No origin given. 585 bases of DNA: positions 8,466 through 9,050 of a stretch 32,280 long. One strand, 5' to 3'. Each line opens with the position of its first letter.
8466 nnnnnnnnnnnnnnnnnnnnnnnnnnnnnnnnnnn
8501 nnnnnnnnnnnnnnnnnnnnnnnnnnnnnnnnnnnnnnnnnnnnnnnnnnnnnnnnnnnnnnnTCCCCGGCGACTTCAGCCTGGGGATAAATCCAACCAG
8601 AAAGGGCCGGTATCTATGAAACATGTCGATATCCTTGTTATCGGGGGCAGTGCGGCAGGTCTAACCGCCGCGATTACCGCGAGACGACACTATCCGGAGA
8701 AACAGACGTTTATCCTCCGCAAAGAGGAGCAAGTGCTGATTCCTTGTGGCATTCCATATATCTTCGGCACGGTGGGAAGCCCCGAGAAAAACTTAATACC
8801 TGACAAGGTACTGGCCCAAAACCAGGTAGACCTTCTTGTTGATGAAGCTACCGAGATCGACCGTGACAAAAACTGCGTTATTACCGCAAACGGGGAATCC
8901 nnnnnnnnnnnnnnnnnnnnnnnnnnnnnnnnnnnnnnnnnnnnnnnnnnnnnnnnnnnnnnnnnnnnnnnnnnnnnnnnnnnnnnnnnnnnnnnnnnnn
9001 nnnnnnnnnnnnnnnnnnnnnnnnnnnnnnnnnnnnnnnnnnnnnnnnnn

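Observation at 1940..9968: Mirrored NifX-like / Mrp / DUF5320-type modules around a PAS sigma-54 activator, without nitrogenase genes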

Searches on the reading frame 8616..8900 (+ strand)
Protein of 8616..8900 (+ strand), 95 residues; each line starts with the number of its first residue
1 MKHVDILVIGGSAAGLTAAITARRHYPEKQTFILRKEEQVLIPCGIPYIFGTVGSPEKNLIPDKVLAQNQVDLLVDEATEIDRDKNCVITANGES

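Call 85: search_solved_structures(query=window:8616-8900:+, max_evalue=0.00001, show_alignments=4)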
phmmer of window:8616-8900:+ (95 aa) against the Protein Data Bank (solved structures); distinct sequences matched with E-value up to 0.00001: 3.
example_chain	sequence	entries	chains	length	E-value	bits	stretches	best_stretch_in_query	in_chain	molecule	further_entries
3kd9_A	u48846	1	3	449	3e-07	33.9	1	5-83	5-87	Coenzyme A disulfide reductase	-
4fx9_A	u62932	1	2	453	3e-07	33.9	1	6-83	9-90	Coenzyme A disulfide reductase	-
5l1n_A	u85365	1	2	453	5.2e-07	33.1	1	6-83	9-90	Coenzyme A disulfide reductase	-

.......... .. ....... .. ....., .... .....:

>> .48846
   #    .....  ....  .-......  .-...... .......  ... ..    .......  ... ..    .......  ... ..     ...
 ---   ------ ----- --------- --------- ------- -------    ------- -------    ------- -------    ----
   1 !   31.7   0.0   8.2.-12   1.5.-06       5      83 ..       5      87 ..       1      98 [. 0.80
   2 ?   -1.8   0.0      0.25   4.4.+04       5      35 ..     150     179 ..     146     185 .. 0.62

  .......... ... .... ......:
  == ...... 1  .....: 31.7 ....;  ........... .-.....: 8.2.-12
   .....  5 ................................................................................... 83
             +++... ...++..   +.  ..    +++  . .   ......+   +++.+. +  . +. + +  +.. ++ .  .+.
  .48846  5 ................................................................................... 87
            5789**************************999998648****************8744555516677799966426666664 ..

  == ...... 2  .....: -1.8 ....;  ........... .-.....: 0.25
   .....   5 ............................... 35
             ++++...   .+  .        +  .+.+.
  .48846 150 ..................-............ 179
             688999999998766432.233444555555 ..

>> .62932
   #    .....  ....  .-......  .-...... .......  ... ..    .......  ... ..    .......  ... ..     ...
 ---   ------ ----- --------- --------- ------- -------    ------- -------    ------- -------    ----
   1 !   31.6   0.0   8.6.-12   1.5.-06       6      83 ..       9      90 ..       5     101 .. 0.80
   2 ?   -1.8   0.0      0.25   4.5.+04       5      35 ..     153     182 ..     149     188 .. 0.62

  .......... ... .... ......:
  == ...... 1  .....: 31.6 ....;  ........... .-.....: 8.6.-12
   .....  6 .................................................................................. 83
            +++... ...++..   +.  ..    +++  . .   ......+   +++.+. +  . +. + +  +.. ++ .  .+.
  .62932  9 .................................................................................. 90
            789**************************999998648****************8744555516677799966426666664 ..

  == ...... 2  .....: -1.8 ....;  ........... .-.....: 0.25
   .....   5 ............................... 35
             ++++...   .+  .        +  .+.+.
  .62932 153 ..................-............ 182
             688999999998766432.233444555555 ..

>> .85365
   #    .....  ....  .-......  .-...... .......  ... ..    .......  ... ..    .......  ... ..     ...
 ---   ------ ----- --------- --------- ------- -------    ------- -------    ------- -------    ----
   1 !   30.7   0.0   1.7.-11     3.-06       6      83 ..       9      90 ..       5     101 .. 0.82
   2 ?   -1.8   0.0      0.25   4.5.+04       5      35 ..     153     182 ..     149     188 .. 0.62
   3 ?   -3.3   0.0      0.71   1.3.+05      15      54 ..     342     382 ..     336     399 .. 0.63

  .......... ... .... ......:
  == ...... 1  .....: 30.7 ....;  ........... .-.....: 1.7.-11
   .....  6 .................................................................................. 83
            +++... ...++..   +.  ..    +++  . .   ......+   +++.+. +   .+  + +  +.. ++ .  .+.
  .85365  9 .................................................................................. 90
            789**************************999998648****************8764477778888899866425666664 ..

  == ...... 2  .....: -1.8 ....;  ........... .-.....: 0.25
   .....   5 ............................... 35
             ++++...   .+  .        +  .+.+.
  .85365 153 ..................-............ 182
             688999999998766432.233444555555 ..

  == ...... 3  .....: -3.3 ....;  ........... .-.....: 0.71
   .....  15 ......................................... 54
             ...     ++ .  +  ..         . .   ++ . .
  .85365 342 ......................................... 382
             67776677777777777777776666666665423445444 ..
